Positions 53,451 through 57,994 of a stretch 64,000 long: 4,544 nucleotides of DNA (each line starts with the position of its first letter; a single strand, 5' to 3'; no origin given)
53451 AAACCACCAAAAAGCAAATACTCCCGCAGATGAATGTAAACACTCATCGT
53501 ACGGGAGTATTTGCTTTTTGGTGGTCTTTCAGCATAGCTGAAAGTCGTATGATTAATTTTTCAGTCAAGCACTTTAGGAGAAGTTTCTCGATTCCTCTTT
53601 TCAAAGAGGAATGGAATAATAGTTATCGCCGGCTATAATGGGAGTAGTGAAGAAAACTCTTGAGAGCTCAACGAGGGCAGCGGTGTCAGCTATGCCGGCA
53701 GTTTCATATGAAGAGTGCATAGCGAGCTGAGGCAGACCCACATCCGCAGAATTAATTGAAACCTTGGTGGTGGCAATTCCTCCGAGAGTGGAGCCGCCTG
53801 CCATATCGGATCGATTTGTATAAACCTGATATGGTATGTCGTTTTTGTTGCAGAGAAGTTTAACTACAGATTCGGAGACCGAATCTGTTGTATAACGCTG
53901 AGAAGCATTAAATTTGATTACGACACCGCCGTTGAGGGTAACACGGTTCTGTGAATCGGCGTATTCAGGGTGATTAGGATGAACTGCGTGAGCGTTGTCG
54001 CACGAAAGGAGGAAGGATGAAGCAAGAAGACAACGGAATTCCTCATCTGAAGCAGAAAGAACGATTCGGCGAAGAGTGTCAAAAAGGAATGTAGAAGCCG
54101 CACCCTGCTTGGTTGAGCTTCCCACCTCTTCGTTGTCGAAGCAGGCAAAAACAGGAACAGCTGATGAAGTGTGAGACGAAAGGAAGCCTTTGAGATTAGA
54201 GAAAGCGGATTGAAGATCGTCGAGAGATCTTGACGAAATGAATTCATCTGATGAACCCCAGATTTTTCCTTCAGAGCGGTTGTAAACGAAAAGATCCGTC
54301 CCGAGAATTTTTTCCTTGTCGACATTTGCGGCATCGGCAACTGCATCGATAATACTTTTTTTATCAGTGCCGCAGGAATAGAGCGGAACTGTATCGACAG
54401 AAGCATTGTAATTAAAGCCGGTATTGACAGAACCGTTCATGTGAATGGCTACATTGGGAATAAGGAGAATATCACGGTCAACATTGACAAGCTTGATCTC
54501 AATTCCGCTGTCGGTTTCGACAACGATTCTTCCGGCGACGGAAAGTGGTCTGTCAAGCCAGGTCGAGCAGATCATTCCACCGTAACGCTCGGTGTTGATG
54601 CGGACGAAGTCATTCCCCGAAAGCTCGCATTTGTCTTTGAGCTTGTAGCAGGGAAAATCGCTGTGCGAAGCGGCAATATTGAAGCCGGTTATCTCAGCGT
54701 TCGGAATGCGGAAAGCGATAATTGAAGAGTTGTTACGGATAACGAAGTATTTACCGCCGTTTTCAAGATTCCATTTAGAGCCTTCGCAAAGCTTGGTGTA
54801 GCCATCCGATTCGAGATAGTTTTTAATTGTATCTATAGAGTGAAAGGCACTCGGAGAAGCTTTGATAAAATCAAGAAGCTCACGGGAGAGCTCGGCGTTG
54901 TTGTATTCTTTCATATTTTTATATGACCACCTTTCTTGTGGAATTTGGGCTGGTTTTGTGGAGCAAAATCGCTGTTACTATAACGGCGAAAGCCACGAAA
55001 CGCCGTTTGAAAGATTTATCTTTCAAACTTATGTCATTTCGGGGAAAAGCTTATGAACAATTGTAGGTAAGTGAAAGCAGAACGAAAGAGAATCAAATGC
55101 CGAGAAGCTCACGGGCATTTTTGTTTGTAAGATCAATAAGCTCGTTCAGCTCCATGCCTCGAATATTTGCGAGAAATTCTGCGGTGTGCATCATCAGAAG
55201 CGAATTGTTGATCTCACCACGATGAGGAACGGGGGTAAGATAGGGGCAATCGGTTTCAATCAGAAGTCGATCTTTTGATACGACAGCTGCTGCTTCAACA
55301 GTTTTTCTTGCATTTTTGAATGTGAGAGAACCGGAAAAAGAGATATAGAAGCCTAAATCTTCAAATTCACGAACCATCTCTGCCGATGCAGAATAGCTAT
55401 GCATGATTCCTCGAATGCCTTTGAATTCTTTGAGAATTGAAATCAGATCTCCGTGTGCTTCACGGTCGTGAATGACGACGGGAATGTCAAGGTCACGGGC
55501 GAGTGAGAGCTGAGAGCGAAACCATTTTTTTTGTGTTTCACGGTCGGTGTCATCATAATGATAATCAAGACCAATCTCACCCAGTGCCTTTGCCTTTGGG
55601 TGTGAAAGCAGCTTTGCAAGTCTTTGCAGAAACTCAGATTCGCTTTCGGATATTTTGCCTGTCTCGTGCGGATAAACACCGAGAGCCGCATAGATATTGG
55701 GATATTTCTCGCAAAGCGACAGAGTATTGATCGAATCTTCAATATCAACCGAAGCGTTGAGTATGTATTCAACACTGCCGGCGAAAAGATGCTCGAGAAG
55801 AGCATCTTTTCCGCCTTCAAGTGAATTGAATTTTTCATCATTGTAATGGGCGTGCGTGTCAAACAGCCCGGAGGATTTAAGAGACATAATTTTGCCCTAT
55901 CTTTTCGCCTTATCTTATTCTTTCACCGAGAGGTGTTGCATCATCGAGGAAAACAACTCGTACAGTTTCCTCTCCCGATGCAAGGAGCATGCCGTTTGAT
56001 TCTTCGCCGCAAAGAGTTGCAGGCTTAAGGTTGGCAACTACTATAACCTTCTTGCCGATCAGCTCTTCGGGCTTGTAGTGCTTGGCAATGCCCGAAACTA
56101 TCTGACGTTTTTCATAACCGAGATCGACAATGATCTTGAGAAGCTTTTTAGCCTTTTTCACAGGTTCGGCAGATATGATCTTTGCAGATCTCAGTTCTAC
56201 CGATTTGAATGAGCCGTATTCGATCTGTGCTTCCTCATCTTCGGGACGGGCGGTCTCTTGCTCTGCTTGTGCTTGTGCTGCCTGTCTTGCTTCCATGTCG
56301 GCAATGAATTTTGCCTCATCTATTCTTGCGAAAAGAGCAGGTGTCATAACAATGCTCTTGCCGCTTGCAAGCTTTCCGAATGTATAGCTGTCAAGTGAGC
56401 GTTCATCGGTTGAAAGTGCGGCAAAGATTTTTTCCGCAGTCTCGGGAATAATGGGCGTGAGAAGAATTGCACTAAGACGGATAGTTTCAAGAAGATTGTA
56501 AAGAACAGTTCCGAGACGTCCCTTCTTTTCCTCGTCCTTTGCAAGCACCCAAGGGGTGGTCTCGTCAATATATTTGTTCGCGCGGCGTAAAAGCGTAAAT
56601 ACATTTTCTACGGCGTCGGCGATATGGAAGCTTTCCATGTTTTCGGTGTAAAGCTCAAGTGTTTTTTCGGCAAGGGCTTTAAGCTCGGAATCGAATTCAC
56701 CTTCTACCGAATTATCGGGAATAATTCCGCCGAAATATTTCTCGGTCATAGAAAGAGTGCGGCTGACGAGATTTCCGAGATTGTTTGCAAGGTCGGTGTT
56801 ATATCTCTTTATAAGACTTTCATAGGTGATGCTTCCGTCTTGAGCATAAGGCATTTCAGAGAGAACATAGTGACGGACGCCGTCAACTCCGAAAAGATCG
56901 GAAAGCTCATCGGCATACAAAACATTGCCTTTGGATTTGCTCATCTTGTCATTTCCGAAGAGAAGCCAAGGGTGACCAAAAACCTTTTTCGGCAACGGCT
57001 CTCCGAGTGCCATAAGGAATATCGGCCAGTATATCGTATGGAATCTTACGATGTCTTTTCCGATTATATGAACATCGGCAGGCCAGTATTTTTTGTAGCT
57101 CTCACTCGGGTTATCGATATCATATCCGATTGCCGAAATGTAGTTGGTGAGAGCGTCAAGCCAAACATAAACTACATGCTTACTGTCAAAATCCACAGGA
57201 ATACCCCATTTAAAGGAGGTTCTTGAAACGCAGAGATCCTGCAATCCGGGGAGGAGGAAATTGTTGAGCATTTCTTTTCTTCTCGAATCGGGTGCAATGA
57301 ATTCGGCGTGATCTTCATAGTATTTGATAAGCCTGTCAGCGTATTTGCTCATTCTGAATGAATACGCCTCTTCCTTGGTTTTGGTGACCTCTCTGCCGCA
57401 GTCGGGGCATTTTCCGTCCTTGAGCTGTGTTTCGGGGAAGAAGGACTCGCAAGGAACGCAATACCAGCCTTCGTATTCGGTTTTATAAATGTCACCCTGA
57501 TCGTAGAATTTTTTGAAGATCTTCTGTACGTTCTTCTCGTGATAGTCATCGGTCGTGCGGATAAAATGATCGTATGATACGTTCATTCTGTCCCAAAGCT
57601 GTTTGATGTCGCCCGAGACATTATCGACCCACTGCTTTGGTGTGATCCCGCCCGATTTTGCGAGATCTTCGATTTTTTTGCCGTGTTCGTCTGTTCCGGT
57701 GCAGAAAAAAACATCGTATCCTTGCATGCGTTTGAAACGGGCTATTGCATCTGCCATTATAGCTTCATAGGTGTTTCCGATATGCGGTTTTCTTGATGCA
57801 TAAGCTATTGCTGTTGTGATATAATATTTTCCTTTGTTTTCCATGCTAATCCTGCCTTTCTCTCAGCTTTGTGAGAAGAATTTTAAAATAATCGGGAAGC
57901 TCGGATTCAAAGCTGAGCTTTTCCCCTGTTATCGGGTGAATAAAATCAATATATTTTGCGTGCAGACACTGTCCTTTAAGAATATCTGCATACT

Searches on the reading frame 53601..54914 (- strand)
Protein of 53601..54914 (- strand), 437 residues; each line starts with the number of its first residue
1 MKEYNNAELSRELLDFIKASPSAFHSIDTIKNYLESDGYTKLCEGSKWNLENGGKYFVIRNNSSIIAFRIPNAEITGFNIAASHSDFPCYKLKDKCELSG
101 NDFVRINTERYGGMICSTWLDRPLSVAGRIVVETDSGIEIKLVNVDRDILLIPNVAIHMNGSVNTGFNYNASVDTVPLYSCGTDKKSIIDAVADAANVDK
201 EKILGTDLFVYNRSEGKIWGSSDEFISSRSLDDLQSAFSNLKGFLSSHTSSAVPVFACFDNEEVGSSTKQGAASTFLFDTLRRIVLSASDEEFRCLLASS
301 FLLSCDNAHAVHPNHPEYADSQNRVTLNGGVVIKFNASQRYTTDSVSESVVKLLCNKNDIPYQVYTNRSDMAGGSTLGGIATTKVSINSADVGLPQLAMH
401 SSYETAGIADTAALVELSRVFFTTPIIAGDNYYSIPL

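Call 26: search_protein_families(library=pfam, proteins=[window:53601-54914:-])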
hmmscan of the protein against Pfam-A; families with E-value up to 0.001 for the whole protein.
window:53601-54914:- (437 aa): 2 families
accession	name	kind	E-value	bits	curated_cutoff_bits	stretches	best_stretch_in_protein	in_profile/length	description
PF02127.20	Peptidase_M18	-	5.1e-112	375.3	24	1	16-422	1-432/432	Aminopeptidase I zinc metalloprotease (M18)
PF05343.19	Peptidase_M42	-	4.8e-10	39.4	23.2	1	319-417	198-292/292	M42 glutamyl aminopeptidase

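Call 75: find_homologous_proteins(query=window:53601-54914:-, max_evalue=1e-120)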
Query window:53601-54914:- (437 aa): 7572 proteins with E <= 1e-120 among 8000 candidates; the best 120 are listed.
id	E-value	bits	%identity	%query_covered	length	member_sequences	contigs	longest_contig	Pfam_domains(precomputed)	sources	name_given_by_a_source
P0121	9.2e-290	978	100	100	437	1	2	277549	PF05343.20,PF02127.21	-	-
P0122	1.2e-240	816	83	100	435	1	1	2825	PF05343.20,PF02127.21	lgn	-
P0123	7.7e-217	738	73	98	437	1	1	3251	PF05343.20,PF02127.21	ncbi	-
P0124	1.2e-216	737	74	100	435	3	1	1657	PF05343.20,PF02127.21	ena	-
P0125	3.5e-215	732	74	100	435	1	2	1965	PF05343.20,PF02127.21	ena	-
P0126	3.0e-213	726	73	99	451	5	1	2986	PF05343.20,PF02127.21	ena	-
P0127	3.5e-213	726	75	98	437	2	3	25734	PF05343.20,PF02127.21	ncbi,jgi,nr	ncbi:MAG: M18 family aminopeptidase [Ruminococcaceae bacterium]|nr:M18 family aminopeptidase [Oscill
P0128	9.8e-213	724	73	100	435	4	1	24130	PF05343.20,PF02127.21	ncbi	-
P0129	1.8e-212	723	73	99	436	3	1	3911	PF05343.20,PF02127.21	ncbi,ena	-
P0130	2.1e-208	710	73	98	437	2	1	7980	PF05343.20,PF02127.21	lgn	-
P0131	2.4e-177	608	64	97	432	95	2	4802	PF05343.20,PF02127.21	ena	-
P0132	5.7e-177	607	62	99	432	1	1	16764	PF05343.20,PF02127.21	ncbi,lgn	-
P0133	1.4e-176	605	65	96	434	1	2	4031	PF05343.20,PF02127.21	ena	-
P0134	1.4e-173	595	61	97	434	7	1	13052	PF05343.20,PF02127.21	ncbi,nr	ncbi:MAG: M18 family aminopeptidase [Clostridia bacterium]|nr:M18 family aminopeptidase [Clostridia 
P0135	8.5e-173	593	60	99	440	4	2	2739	PF05343.20,PF02127.21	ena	-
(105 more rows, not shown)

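Call 76: find_encoding_contigs(protein=P0122, flank=2000, max_places=2)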
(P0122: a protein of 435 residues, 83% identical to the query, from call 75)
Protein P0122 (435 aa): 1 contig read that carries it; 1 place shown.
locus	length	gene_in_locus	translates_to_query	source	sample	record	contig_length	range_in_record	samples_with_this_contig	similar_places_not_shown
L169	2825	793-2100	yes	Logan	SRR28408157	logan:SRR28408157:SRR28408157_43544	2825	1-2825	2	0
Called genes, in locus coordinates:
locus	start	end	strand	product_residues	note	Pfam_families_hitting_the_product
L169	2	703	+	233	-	?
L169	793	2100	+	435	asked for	PF02127:Peptidase_M18, PF05343:Peptidase_M42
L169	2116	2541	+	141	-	PF00571:CBS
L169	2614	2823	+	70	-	?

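Call 77: find_encoding_contigs(protein=P0127, flank=2000, max_places=2)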
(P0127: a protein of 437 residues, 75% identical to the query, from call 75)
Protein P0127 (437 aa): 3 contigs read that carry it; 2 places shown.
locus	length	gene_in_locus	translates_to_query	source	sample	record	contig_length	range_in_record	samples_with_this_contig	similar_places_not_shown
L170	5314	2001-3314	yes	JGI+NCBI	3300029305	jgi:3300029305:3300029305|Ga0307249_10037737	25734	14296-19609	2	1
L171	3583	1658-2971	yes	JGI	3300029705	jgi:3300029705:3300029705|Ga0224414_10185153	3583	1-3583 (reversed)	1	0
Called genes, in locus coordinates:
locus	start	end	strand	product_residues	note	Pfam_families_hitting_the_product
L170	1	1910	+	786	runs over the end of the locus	PF04023:FeoA, PF01926:MMR_HSR1, PF02421:FeoB_N, PF17910:FeoB_Cyto, PF07670:Gate, PF07664:FeoB_C, PF07670:Gate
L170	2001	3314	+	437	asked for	PF02127:Peptidase_M18, PF05343:Peptidase_M42 (weak)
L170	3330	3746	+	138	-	PF00571:CBS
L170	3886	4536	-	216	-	-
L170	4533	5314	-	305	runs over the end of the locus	-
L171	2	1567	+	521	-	?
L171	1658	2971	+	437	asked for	PF02127:Peptidase_M18, PF05343:Peptidase_M42 (weak)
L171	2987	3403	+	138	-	PF00571:CBS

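Call 78: find_encoding_contigs(protein=P0128, flank=2000, max_places=2)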
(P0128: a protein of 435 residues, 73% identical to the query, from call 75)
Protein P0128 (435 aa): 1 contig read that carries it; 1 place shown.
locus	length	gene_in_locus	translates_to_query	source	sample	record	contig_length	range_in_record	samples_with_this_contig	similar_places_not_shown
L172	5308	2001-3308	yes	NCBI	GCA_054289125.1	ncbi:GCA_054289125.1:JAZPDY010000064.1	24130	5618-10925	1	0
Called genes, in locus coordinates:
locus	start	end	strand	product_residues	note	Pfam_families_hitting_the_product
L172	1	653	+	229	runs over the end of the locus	PF07791:Imm11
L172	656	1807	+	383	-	PF13360:PQQ_2 (faint), PF13570:Beta-prop_ACSF4 (faint)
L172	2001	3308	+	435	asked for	PF02127:Peptidase_M18, PF05343:Peptidase_M42 (weak)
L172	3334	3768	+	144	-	PF00571:CBS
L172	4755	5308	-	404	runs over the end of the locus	PF00155:Aminotran_1_2, PF01041:DegT_DnrJ_EryC1 (weak)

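Call 83: find_encoding_contigs(protein=P0121, flank=1500, max_places=4)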
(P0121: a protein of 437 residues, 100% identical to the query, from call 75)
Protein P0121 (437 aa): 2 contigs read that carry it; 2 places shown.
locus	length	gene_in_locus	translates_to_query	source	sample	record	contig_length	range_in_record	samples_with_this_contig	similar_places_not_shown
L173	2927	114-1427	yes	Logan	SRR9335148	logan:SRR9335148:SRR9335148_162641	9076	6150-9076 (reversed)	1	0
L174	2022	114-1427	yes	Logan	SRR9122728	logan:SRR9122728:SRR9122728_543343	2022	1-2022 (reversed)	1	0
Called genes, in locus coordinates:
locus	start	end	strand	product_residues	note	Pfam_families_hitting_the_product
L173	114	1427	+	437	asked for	PF02127:Peptidase_M18, PF05343:Peptidase_M42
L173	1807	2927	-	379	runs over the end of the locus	PF00575:S1 (weak), PF24685:OB_RRP5_4th (faint), PF00575:S1, PF21710:Spt6_S1 (weak), PF23459:S1_RRP5 (weak)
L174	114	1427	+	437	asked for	PF02127:Peptidase_M18, PF05343:Peptidase_M42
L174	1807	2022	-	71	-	?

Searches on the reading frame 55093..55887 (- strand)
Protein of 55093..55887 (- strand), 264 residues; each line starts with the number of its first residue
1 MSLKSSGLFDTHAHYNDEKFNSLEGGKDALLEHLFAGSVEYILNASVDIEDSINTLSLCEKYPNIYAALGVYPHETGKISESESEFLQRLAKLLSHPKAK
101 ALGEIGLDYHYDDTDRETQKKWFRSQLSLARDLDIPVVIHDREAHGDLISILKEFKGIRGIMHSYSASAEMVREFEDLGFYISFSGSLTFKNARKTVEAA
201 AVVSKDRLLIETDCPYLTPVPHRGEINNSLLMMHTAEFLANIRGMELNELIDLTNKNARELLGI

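Call 26: search_protein_families(library=pfam, proteins=[window:55093-55887:-])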
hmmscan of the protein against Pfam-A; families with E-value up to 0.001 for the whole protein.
window:55093-55887:- (264 aa): 1 family
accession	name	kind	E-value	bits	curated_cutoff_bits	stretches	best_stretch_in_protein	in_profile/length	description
PF01026.27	TatD_DNase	-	9.4e-75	251.7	27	1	9-262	1-252/253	TatD related DNase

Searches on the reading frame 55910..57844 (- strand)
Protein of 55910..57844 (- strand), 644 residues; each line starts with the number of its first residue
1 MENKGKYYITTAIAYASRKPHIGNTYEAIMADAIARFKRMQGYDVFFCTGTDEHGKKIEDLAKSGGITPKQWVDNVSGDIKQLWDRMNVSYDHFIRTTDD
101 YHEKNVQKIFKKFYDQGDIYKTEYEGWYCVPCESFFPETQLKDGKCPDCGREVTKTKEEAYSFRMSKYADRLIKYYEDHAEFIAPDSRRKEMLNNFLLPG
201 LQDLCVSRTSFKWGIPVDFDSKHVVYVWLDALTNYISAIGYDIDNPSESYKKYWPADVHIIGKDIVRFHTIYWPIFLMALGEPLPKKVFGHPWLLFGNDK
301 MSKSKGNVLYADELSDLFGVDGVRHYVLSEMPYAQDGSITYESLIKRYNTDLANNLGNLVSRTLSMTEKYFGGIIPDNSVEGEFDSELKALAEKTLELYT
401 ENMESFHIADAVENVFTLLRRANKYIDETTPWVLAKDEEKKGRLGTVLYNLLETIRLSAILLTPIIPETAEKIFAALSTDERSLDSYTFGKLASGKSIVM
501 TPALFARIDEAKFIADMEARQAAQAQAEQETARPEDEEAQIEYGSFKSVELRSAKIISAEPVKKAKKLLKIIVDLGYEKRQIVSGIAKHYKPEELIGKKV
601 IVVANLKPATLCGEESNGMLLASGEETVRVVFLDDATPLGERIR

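Call 26: search_protein_families(library=pfam, proteins=[window:55910-57844:-])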
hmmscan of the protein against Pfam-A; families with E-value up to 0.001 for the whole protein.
window:55910-57844:- (644 aa): 7 families
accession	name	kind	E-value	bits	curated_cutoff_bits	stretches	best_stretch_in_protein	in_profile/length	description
PF09334.17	tRNA-synt_1g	-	1.7e-111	373.2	20.1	2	156-364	179-391/391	tRNA synthetases class I (M)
PF00133.28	tRNA-synt_1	-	1.3e-27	97.1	22.7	2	3-218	21-244/414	tRNA synthetases class I (I, L, M and V)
PF01588.26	tRNA_bind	-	2.4e-27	95.3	27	1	551-641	1-95/96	Putative tRNA binding domain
PF19303.5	Anticodon_3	-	7.4e-15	55.6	23.5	1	375-520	1-146/152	Anticodon binding domain of methionyl tRNA ligase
PF01406.26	tRNA-synt_1e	-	6.1e-09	36.1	27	1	6-124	11-126/301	tRNA synthetases class I (C) catalytic domain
PF08264.19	Anticodon_1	-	1.3e-08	35.2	25.1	1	390-489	6-89/148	Anticodon-binding domain of tRNA ligase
PF01921.24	tRNA-synt_1f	-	3.3e-05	23.4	27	0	260-333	239-315/360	tRNA synthetases class I (K)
